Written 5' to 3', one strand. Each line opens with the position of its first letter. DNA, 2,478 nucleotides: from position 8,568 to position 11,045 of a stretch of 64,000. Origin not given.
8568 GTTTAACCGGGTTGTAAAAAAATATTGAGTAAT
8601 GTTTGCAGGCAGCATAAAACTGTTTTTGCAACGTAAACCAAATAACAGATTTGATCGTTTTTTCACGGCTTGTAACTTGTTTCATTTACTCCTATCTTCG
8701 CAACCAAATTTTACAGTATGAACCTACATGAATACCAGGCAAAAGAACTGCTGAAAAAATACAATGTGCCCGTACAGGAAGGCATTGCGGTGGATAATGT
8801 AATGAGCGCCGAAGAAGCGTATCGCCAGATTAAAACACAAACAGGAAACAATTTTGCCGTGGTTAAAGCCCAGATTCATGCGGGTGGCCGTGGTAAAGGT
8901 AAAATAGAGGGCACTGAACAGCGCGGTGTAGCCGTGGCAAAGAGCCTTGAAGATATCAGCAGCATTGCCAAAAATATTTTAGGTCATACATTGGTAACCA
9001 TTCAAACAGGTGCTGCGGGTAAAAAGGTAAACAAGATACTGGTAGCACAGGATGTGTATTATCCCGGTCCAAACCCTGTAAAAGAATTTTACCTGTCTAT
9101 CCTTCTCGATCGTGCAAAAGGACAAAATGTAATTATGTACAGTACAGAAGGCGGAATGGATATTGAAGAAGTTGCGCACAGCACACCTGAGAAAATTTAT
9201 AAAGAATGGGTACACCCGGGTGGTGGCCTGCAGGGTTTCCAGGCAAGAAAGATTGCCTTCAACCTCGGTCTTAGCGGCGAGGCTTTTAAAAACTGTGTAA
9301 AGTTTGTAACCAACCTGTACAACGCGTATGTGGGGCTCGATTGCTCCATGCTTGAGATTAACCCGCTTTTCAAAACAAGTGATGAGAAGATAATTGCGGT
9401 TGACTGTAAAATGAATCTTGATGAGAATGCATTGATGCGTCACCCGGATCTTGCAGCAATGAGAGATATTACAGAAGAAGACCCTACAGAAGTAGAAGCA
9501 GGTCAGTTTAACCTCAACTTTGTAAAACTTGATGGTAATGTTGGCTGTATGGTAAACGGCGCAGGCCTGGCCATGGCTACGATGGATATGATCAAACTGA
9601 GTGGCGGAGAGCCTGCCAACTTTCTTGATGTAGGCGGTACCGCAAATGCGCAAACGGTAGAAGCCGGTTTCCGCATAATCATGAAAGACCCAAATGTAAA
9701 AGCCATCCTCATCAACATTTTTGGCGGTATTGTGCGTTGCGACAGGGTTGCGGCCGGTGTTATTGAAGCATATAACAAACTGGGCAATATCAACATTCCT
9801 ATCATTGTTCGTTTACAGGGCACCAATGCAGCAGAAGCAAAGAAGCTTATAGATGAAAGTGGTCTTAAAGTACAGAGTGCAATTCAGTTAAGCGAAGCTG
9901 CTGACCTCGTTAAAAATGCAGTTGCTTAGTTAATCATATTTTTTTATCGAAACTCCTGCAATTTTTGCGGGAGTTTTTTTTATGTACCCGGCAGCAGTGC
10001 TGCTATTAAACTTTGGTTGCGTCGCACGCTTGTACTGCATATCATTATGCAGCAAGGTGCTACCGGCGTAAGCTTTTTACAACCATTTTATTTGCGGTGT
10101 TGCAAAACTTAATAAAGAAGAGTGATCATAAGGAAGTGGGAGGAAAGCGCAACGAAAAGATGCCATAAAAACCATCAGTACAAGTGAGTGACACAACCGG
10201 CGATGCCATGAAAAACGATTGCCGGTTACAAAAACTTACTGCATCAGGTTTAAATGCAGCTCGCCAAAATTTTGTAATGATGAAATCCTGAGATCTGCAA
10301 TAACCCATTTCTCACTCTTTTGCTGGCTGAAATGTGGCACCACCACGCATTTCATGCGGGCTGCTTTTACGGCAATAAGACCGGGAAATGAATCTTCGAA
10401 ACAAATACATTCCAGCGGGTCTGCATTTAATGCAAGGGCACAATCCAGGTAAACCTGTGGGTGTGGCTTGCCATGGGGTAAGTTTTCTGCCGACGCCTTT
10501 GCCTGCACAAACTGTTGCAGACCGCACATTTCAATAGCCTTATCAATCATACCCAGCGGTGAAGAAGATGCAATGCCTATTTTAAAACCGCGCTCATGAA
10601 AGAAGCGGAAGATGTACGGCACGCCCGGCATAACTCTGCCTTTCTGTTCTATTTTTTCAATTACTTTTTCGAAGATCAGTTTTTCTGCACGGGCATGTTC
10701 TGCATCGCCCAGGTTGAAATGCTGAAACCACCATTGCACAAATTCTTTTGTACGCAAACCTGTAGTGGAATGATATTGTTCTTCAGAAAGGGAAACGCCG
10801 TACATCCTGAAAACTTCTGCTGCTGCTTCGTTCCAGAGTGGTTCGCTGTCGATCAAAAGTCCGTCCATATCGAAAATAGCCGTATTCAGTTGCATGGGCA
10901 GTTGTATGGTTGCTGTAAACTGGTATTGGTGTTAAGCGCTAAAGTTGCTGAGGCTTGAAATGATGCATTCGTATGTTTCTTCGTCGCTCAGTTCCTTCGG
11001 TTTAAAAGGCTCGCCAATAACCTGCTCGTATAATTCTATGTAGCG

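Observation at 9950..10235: Repeat copies start at terminator T-tracts or stop codons, mostly in the orientation of the upstream gene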

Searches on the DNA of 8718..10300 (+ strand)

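Call 10: search_rna_families(source=window, start=9900, end=10300, threshold=evalue, max_evalue=10)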
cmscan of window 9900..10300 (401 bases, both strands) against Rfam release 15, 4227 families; matches with E-value up to 10: 15.
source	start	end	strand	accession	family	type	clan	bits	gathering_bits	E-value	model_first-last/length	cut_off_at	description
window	9900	9983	+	RF00515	PyrR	Cis-reg;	-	22.4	54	0.66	36-115/115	5'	PyrR binding site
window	9900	9989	+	RF00557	L10_leader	Cis-reg; leader;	-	21.6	44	0.19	62-138/138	5'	Ribosomal protein L10 leader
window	9946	9981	-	RF02628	Hrs1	Gene; sRNA;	-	19.5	56.4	0.19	1-74/74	no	Hfq-regulated sRNA 1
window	9918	9990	+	RF02732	JA04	Gene; sRNA;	-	19.5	81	2.4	1-81/81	no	Aggregatibacter sRNA JA04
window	9921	9979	-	RF04335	Plastid-rpl20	Cis-reg;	-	18.1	53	4.5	1-80/80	no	Plastid-rpl20 3UTR RNA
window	9900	9981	+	RF01456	VrrA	Gene; antisense;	-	18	50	1.1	55-140/140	5'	Vibrio regulatory RNA of OmpA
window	9900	9980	+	RF00513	Trp_leader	Cis-reg; leader;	-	16.2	41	1.2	12-100/100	5'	Tryptophan operon leader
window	9924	9982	+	RF02676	Esr41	Gene; sRNA;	-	16.2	102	1.3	1-74/74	no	Enterohemorrhagic E. coli sRNA 41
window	9928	10092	+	RF01770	rimP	Cis-reg; leader;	-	16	47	4.8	1-102/102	no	Gammaprotebacteria rimP leader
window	9900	9984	+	RF01772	rnk_pseudo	Cis-reg; leader;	-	15.3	55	4.7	19-108/108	5'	Pseudomonas rnk leader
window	9900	9981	+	RF00022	GcvB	Gene;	-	14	42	0.88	98-204/204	5'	GcvB RNA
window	9905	9982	+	RF02654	MicL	Gene; sRNA;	-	13.7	56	0.12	1-308/308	no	MicL sRNA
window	10089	10183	+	RF01932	bxd_4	Gene; lncRNA;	-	12.2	40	9.8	1-106/106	no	Bithoraxoid conserved region 4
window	10273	10300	+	RF01144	sR17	Gene; snRNA; snoRNA; CD-box;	-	10.9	36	5.4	1-24/55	3'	Small nucleolar RNA sR17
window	9900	9983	+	RF00615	LhrA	Gene; sRNA;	-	8.8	100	9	122-269/269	5'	Listeria Hfq binding LhrA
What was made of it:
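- On Rfam structured RNA / group II intron: Nothing relevant appears at E<=10 in 9900-10300 (call 10).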

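Call 51: search_dna_similar(query=window:9970-10240:+, collection=plasmids, mode=distant, max_evalue=0.01, max_rows=15)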
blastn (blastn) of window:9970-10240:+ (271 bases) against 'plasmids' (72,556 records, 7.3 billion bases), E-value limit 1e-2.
No match.
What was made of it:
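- Tried and rejected: Plasmids: no match (call 51).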

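Call 91: search_rna_families(source=L177, start=10556, end=11806, threshold=evalue, max_evalue=0.01)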
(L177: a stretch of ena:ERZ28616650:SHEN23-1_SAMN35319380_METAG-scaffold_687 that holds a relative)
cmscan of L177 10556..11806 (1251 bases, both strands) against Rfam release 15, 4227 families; matches with E-value up to 0.01: 0.
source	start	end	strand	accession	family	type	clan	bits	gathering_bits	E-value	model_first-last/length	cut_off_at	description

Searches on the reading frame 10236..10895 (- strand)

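Call 56: search_protein_families(library=pfam, proteins=[window:10236-10895:-], max_evalue=0.00001)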
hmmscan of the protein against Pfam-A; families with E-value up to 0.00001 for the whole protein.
window:10236-10895:- (219 aa): 2 families
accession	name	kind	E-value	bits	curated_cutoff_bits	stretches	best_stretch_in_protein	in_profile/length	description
PF13419.12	HAD_2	-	9.3e-26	91.5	23.8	1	7-186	2-178/178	Haloacid dehalogenase-like hydrolase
PF00702.32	Hydrolase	-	4.6e-25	89.6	26.4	1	4-179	2-190/191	haloacid dehalogenase-like hydrolase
